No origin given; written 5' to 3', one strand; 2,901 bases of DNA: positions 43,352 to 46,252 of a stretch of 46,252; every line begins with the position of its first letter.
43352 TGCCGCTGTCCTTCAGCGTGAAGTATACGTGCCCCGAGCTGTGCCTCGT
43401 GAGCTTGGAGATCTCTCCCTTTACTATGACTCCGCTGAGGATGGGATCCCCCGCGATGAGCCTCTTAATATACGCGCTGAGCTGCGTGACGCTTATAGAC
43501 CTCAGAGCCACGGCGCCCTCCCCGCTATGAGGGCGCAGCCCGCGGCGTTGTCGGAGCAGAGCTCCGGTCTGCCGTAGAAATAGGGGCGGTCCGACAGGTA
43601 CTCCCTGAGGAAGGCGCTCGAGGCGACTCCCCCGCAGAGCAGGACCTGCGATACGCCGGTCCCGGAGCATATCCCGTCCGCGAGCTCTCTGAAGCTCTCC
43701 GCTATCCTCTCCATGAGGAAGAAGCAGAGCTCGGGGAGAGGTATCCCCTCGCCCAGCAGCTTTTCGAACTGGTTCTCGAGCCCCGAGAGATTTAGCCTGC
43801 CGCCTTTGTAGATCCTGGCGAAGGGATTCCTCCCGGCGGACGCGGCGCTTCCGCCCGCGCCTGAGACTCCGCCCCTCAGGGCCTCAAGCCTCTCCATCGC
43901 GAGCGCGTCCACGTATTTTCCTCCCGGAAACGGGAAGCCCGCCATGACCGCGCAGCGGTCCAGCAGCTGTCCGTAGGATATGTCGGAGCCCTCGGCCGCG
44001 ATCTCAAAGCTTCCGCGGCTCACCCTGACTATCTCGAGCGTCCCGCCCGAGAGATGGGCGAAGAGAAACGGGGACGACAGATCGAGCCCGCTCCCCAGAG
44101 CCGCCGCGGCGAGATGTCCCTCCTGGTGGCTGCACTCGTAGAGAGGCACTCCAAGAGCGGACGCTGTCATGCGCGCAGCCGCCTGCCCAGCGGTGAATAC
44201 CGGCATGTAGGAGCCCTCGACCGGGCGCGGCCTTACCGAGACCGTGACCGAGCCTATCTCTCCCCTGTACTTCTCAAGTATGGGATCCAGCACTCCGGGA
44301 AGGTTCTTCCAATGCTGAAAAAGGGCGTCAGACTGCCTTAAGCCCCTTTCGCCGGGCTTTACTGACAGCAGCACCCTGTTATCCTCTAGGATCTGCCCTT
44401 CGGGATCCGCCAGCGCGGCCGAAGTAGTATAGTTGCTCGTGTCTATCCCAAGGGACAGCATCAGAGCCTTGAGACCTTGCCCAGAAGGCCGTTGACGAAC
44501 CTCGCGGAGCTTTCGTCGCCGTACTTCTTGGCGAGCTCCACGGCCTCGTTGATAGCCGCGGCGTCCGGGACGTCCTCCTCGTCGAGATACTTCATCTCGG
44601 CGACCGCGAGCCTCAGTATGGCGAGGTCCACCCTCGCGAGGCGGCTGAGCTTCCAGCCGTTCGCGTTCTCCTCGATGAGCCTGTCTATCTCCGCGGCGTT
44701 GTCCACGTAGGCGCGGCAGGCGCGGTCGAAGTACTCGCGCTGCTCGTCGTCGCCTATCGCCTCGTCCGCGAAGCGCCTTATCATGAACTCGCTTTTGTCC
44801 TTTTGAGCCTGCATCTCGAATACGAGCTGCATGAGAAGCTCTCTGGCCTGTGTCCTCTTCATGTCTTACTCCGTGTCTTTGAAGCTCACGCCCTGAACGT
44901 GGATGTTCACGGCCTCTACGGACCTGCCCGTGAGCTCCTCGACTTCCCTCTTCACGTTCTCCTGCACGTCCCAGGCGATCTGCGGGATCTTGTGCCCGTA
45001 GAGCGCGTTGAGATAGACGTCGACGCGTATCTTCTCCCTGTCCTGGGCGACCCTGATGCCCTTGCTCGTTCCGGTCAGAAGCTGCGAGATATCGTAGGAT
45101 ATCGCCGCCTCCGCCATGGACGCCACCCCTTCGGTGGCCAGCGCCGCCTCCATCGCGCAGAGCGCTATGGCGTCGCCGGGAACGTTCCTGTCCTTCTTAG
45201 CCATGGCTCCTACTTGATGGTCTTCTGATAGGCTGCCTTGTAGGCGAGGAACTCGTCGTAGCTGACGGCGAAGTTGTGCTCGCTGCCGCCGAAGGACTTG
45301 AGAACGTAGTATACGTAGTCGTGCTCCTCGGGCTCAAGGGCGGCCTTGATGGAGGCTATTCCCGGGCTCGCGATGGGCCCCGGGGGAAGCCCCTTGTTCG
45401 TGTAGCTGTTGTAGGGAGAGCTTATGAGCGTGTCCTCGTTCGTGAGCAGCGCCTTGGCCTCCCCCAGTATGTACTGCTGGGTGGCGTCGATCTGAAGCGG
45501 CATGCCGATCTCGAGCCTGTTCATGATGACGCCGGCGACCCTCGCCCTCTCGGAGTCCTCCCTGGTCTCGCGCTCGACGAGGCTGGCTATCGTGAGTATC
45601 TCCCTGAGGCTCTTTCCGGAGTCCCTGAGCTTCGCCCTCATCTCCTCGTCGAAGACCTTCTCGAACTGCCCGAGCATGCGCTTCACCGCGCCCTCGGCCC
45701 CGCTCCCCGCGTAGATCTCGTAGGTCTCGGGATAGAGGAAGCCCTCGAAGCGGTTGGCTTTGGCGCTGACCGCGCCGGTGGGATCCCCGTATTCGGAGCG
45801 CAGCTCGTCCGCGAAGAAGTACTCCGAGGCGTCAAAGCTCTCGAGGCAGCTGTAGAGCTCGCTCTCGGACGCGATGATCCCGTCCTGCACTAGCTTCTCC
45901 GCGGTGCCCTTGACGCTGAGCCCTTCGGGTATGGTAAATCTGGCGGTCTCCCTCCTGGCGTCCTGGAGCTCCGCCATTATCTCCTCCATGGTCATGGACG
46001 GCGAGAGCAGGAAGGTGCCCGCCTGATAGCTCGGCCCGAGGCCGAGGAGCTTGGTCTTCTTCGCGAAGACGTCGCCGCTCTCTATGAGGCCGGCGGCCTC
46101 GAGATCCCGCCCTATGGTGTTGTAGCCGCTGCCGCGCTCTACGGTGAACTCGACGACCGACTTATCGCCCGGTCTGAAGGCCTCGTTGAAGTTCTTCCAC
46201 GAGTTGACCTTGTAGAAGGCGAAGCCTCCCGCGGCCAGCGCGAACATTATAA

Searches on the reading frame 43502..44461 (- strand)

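Call 13: search_protein_families(library=pfam, proteins=[window:43502-44461:-], max_evalue=0.001)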
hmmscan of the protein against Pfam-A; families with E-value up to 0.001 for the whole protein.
window:43502-44461:- (319 aa): 1 family
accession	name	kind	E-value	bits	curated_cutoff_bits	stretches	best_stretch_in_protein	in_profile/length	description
PF00814.31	TsaD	-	2.1e-21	77.3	24.8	1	49-308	28-261/264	tRNA N6-adenosine threonylcarbamoyltransferase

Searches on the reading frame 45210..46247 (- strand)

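Call 13: search_protein_families(library=pfam, proteins=[window:45210-46247:-], max_evalue=0.001)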
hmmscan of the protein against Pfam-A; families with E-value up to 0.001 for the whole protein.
window:45210-46247:- (345 aa): 1 family
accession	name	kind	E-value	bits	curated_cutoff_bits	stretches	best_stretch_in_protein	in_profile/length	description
PF02618.21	YceG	-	9.6e-82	275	32.4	1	34-337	1-273/275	YceG-like family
